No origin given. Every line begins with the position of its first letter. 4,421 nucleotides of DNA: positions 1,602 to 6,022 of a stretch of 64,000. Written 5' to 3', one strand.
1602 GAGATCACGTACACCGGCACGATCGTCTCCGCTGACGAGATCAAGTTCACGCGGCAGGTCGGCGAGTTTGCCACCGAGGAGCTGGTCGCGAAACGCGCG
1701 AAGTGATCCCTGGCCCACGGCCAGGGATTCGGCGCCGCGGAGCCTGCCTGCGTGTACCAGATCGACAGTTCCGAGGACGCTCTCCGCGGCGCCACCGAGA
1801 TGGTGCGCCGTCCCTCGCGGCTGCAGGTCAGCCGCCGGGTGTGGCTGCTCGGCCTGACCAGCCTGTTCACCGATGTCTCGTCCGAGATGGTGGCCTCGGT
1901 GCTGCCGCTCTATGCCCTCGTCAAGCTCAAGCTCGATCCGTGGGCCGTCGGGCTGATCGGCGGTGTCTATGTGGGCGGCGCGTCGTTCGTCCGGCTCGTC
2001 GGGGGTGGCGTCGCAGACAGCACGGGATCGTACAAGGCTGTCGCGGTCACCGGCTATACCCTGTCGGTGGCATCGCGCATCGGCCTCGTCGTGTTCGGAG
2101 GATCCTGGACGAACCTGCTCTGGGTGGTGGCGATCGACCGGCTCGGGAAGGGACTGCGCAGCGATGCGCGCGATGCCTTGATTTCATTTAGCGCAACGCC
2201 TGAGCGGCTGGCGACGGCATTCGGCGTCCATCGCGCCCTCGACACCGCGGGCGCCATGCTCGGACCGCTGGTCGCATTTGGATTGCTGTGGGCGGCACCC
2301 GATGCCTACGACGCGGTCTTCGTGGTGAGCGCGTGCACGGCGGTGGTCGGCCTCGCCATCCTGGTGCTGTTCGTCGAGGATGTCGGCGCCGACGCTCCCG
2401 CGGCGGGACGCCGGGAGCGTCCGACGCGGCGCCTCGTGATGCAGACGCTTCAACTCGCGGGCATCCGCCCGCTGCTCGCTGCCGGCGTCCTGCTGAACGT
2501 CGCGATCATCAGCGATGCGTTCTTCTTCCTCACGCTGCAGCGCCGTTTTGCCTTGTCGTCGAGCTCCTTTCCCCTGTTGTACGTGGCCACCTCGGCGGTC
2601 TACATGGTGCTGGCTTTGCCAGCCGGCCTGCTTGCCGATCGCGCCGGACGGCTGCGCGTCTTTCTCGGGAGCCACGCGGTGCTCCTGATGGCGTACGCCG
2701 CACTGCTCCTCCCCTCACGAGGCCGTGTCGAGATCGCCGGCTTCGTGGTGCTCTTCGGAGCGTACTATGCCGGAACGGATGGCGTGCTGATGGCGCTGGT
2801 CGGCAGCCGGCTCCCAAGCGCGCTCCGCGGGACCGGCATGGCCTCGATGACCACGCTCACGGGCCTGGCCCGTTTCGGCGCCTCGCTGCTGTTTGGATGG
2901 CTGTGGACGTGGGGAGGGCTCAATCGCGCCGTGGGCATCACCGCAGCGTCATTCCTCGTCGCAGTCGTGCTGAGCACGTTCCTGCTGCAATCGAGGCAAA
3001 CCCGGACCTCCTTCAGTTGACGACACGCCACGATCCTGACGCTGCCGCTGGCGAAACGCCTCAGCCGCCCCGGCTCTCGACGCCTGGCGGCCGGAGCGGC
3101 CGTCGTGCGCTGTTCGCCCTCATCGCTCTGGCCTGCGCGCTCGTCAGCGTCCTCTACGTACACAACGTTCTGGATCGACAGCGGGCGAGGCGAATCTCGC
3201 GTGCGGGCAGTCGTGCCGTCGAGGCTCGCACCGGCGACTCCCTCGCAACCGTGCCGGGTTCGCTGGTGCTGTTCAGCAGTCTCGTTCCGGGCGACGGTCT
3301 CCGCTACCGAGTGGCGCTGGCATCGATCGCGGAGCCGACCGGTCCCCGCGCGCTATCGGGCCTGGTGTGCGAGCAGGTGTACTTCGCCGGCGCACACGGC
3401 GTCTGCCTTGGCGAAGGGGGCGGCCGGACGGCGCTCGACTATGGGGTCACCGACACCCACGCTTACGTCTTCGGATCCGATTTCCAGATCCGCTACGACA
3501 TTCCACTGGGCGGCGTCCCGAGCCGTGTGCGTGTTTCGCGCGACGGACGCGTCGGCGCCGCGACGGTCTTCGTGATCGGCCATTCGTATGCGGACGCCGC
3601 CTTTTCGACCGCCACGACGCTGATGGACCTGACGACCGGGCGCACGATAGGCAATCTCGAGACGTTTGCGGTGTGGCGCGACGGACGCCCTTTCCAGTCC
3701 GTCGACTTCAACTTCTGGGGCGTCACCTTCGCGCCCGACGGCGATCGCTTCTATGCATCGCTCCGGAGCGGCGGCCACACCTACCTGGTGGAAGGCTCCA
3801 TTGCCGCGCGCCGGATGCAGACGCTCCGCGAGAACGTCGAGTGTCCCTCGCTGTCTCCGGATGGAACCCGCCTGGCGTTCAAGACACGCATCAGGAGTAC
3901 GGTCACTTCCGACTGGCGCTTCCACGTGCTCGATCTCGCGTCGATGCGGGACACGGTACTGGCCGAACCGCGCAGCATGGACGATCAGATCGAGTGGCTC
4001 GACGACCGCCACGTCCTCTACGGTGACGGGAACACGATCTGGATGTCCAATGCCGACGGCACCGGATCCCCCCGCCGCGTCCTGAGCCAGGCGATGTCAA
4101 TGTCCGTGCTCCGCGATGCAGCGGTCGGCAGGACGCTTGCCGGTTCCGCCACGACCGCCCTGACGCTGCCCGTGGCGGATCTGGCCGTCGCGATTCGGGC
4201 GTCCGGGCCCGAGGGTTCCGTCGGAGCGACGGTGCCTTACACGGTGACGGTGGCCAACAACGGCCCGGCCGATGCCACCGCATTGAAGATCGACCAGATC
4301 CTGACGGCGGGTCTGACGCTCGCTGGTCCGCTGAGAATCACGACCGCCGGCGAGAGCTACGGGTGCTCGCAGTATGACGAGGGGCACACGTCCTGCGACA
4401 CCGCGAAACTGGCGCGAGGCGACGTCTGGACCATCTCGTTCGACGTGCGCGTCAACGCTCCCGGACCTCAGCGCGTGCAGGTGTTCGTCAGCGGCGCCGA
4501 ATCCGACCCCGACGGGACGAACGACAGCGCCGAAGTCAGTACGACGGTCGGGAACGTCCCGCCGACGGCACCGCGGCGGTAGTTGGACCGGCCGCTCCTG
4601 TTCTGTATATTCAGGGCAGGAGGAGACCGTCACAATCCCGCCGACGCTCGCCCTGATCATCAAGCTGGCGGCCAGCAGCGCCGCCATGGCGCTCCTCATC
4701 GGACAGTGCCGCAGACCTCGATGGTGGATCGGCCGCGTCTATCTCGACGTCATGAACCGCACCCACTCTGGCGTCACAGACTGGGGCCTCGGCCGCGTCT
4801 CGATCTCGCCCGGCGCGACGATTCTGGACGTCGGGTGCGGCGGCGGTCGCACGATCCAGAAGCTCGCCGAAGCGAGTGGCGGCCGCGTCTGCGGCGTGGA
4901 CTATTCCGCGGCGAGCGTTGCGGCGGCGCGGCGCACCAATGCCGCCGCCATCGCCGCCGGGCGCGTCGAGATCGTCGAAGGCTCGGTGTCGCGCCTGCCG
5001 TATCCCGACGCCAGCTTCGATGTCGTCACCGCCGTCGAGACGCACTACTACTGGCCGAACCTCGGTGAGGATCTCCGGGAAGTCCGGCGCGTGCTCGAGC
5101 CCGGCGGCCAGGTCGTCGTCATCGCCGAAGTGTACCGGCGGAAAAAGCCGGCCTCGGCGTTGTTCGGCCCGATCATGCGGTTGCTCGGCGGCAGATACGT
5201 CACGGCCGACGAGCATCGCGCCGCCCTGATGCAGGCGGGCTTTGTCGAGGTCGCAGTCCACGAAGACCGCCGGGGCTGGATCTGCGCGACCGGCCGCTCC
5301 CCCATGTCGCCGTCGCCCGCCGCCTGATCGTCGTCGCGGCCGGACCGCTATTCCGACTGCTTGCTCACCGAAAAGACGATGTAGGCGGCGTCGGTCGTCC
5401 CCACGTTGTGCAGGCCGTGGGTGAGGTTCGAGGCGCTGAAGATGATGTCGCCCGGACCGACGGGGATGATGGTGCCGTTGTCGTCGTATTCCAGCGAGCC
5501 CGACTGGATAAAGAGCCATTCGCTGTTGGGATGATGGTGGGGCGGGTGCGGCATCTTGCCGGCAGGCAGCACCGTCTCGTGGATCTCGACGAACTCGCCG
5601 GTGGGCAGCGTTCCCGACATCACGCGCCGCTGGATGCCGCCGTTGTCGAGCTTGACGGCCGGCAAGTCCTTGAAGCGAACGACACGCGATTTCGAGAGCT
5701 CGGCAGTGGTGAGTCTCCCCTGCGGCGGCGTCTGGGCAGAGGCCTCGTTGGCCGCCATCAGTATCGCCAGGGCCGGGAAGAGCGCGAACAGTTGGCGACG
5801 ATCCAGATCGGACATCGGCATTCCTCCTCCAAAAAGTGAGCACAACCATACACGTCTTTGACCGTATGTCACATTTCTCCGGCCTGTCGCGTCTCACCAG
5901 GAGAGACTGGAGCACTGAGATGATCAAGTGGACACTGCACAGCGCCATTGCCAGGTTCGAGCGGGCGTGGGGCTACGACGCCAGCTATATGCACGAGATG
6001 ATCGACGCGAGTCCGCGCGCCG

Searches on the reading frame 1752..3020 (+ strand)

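Call 14: search_protein_families(library=pfam, proteins=[window:1752-3020:+], max_evalue=0.001)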
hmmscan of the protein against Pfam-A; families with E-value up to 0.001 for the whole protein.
window:1752-3020:+ (422 aa): 1 family
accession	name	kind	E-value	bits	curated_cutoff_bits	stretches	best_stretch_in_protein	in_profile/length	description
PF07690.21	MFS_1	-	3.1e-32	112.3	33.4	2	34-375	2-344/347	Major Facilitator Superfamily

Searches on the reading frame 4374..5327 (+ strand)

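Call 13: search_protein_families(library=pfam, proteins=[window:4374-5327:+], max_evalue=0.001)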
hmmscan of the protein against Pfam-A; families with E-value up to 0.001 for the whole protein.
window:4374-5327:+ (317 aa): 13 families
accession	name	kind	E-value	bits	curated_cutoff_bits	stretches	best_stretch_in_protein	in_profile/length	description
PF08241.18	Methyltransf_11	-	1.5e-23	83.7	21.2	1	151-249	1-95/95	Methyltransferase domain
PF13649.12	Methyltransf_25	-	1.4e-22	80.6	27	1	150-245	1-97/97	Methyltransferase domain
PF13847.12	Methyltransf_31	-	9.1e-19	68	27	1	145-252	2-112/145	Methyltransferase domain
PF08242.18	Methyltransf_12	-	1.3e-15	58.4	30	1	151-246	1-97/98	Methyltransferase domain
PF01209.24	Ubie_methyltran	-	7e-13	48.9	20.1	1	143-250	44-152/233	ubiE/COQ5 methyltransferase family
PF13489.12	Methyltransf_23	-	1.6e-11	44.6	27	1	145-250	21-117/164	Methyltransferase domain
PF00891.24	Methyltransf_2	-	9.1e-08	32.1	22.3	1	122-290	38-209/210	O-methyltransferase domain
PF02353.26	CMAS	-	6.7e-07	29.3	27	1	137-251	53-166/273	Mycolic acid cyclopropane synthetase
PF07021.18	MetW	-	4.8e-05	23.5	21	1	144-223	11-84/193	Methionine biosynthesis protein MetW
PF05148.21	Methyltransf_8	-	6.6e-05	23.3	27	1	179-299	87-204/219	Hypothetical methyltransferase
PF05175.20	MTS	-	0.00021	21.4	23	1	148-251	33-140/170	Methyltransferase small domain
PF08003.17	Methyltransf_9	-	0.00027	20.4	23.8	1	147-252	116-220/315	Protein of unknown function (DUF1698)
PF03141.22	Methyltransf_29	-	0.00041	19.5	23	1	204-258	171-227/506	Putative S-adenosyl-L-methionine-dependent methyltransferase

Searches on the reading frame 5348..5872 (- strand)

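Call 13: search_protein_families(library=pfam, proteins=[window:5348-5872:-], max_evalue=0.001)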
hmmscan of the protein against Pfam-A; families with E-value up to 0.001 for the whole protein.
window:5348-5872:- (174 aa): 2 families
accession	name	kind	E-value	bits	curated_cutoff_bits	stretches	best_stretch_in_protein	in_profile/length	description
PF07883.17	Cupin_2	-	2.8e-13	49.8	27.2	1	101-166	4-68/70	Cupin domain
PF02311.25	AraC_binding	-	4.6e-07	30.1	21.1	1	109-169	16-76/135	AraC-like ligand binding domain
